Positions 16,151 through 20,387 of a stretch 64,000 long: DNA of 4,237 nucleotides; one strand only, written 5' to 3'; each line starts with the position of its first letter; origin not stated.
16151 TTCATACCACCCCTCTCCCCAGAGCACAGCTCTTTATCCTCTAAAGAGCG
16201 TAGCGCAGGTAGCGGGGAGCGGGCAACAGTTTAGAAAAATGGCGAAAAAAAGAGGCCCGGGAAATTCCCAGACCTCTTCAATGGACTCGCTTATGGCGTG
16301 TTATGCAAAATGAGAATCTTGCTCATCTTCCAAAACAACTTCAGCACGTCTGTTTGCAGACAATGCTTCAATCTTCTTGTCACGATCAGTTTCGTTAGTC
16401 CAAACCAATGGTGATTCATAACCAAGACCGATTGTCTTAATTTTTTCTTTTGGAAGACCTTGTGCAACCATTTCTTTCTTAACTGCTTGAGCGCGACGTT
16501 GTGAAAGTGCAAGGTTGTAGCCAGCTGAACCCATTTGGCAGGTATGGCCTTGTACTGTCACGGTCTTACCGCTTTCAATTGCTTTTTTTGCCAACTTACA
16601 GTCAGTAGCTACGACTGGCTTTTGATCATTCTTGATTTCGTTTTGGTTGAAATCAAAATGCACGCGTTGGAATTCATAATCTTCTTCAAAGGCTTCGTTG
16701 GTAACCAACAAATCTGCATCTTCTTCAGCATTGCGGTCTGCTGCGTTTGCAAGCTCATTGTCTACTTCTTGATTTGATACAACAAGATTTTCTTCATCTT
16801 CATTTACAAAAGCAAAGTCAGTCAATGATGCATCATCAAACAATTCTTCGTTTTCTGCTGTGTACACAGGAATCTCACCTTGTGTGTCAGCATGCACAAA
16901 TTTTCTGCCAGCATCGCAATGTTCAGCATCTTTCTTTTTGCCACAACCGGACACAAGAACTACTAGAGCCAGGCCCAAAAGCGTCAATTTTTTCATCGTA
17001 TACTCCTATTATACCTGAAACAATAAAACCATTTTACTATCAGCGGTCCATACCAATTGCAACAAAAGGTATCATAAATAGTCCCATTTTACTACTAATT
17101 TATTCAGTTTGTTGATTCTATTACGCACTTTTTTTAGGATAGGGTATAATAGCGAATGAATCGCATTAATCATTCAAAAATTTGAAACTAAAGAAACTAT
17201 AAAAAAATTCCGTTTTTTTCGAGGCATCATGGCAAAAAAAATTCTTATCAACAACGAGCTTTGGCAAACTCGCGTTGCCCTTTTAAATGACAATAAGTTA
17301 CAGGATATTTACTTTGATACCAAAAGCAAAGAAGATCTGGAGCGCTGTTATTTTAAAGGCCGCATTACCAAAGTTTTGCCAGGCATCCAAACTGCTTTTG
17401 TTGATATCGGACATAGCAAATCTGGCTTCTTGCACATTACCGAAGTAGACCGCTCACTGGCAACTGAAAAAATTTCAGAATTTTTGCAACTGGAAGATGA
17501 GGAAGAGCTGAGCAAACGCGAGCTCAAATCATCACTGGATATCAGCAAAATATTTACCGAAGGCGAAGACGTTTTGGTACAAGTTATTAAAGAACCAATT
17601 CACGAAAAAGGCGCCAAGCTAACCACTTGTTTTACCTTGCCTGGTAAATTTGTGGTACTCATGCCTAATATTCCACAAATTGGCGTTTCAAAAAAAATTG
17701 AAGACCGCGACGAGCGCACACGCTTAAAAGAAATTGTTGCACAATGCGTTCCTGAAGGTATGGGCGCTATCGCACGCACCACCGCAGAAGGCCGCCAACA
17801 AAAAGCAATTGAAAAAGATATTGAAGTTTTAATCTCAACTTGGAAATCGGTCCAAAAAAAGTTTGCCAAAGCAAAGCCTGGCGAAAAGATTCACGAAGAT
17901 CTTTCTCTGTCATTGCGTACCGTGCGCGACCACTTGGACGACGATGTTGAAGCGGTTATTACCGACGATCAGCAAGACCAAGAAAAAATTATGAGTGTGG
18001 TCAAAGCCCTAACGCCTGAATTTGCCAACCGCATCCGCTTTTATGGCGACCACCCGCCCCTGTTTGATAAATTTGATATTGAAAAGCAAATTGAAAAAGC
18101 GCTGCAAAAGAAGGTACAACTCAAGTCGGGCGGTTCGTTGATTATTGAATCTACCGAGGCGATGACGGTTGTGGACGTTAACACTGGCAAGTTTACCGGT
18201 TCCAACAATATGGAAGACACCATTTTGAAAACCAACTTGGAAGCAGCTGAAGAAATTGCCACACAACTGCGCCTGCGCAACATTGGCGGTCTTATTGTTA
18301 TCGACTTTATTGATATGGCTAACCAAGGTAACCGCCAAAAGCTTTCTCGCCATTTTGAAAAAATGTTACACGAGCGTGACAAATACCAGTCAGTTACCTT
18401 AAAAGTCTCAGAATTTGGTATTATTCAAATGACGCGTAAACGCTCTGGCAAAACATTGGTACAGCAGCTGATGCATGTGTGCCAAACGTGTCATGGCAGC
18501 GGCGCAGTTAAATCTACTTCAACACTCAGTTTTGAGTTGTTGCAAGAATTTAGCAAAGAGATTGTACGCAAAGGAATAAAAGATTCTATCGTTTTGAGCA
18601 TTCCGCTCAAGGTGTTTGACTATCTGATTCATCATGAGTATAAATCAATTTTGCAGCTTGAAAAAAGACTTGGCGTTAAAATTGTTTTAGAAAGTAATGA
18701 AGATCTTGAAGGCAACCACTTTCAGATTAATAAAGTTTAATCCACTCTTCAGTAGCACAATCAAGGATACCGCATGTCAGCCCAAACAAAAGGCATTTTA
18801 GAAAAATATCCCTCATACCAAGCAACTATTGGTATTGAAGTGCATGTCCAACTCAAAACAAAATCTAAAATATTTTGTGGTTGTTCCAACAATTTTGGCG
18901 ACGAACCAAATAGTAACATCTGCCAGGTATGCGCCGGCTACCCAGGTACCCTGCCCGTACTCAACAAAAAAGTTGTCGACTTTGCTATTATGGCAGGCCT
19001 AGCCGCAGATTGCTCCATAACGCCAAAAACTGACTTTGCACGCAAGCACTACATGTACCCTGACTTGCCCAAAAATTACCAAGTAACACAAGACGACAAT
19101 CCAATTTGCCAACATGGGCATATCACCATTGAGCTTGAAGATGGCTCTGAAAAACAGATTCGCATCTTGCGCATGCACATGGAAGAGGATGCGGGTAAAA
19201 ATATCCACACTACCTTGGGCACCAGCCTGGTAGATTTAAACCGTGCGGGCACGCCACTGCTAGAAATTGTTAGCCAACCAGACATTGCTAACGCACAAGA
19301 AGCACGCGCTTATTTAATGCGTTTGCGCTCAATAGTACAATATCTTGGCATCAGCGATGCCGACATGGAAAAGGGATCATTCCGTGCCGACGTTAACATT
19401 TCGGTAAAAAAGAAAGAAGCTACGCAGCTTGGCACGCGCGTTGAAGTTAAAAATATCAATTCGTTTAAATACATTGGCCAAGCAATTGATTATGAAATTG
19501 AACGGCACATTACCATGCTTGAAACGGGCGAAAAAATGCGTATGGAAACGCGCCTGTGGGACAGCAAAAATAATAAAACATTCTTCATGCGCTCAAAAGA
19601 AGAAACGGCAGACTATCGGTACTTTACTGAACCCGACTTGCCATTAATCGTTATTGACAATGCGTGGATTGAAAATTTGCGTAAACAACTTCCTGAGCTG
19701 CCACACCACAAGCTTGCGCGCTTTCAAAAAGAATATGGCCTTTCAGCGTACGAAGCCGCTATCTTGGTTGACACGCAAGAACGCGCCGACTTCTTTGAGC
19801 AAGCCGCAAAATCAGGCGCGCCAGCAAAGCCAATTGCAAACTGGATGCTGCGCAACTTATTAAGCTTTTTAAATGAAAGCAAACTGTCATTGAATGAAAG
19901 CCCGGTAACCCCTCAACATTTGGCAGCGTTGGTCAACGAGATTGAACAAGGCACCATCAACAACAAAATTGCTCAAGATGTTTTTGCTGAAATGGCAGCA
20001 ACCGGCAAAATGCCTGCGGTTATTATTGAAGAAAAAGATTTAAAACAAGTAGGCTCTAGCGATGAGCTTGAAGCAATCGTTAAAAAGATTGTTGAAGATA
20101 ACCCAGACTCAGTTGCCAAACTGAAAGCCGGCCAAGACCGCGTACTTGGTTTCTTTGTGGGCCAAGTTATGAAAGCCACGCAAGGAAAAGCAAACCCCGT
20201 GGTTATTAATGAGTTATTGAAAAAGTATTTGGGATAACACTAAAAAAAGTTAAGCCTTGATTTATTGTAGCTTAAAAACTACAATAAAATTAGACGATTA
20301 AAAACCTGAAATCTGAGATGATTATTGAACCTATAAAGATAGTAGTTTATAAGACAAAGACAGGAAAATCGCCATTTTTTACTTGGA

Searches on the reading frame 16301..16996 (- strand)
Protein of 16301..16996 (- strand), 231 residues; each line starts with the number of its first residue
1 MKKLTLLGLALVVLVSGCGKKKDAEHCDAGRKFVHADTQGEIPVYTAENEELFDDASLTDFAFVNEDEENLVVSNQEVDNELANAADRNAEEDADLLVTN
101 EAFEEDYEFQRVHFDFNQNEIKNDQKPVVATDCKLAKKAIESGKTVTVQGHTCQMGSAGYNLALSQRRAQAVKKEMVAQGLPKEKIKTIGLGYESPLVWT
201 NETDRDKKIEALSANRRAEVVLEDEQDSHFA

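Call 8: search_protein_families(library=pfam, proteins=[window:16301-16996:-], max_evalue=0.01)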
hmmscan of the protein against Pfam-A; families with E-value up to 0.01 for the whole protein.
window:16301-16996:- (231 aa): 1 family
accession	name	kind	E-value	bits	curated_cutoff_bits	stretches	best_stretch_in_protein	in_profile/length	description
PF00691.25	OmpA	-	2.5e-19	69.8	27.2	1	114-208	2-96/98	OmpA family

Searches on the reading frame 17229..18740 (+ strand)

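Call 8: search_protein_families(library=pfam, proteins=[window:17229-18740:+], max_evalue=0.01)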
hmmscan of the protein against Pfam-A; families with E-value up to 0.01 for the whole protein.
window:17229-18740:+ (503 aa): 4 families
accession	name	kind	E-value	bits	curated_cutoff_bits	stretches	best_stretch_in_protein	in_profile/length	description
PF10150.14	RNase_E_G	-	1.8e-99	333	25.5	1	136-405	1-269/270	Ribonuclease E/G family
PF20833.2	RNase_E_G_Thio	-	1.7e-15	57.3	26.8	1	417-502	1-85/86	RNase E/G, Thioredoxin-like domain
PF22008.2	BpuSI_TRD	-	0.0016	18.4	27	1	22-108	8-95/241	Restriction endonuclease BpuSI, specificity domain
PF00575.29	S1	-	0.0021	18.9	22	0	42-93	8-56/74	S1 RNA binding domain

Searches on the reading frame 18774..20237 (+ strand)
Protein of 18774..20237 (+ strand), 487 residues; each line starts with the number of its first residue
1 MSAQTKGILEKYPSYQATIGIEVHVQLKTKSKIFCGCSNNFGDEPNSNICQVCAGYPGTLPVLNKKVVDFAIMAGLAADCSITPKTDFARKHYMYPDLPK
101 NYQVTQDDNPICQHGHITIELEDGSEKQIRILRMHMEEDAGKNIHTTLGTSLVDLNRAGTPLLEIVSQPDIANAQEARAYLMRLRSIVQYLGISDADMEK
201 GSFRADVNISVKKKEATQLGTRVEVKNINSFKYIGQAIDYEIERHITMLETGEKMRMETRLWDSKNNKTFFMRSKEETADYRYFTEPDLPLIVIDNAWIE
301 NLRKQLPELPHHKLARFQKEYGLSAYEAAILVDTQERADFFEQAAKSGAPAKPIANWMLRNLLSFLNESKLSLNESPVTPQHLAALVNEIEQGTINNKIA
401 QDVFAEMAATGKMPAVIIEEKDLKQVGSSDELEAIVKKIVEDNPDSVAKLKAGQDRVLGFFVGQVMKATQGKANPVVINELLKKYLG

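Call 8: search_protein_families(library=pfam, proteins=[window:18774-20237:+], max_evalue=0.01)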
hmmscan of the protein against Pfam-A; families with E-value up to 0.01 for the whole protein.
window:18774-20237:+ (487 aa): 2 families
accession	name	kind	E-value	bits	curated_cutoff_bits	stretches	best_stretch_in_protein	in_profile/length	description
PF02934.20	GatB_N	-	1e-120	402.6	23.4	1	18-300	2-277/277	GatB/GatE catalytic domain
PF02637.23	GatB_Yqey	-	2.8e-52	177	27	1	339-486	1-148/148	GatB domain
